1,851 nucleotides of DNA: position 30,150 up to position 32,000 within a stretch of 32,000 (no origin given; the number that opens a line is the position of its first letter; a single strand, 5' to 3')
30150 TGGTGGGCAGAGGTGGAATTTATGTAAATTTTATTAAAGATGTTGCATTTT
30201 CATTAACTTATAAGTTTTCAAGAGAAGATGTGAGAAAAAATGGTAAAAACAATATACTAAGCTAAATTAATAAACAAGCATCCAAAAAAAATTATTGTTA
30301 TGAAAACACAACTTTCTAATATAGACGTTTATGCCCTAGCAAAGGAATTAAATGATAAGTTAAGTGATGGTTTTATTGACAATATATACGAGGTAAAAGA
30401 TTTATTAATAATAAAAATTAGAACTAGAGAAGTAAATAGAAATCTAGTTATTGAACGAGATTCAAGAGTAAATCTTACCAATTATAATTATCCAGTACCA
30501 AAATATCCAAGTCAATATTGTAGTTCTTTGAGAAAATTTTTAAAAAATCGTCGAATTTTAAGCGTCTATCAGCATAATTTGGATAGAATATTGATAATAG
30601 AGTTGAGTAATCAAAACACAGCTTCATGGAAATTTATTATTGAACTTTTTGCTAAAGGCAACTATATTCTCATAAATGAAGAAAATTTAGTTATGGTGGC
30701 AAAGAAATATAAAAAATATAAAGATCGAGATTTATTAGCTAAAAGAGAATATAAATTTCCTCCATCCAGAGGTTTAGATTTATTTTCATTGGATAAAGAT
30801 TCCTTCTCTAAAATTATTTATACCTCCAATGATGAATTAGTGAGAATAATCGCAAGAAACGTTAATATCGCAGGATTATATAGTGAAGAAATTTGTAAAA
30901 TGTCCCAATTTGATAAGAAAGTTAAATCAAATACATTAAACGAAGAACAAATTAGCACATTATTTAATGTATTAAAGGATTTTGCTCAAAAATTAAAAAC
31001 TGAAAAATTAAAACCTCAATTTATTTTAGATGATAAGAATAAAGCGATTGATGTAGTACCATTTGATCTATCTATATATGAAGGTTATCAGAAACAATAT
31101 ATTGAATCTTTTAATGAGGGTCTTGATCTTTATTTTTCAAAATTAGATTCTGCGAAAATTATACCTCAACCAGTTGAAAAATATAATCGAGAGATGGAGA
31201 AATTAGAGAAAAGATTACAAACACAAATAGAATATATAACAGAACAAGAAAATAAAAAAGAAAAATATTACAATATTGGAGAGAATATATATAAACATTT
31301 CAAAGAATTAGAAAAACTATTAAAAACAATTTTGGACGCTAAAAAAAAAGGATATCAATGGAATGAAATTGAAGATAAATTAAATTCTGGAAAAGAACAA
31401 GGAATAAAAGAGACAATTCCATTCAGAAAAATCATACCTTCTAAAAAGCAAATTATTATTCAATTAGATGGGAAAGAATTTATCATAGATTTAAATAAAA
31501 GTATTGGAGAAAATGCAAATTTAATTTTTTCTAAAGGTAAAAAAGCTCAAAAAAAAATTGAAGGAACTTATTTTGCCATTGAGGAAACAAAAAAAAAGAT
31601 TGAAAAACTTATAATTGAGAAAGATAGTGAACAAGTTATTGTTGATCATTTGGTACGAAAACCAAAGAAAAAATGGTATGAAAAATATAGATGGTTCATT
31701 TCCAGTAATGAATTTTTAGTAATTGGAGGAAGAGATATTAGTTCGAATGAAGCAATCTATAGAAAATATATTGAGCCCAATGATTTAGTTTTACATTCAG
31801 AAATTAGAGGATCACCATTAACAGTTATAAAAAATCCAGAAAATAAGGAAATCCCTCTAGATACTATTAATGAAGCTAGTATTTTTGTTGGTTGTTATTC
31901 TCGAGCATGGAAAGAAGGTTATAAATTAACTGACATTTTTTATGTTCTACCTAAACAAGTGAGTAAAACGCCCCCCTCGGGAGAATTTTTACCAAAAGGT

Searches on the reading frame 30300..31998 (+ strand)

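Call 8: search_protein_families(library=pfam, proteins=[window:30300-31998:+])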
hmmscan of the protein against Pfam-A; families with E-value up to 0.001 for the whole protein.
window:30300-31998:+ (566 aa): 2 families
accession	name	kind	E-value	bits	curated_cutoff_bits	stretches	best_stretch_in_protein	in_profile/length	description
PF05833.16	NFACT_N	-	4.3e-58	197.6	31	1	8-437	3-414/456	NFACT N-terminal and middle domains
PF05670.18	NFACT-R_1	-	2.2e-28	99.5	29.8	1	462-565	1-104/112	NFACT protein RNA binding domain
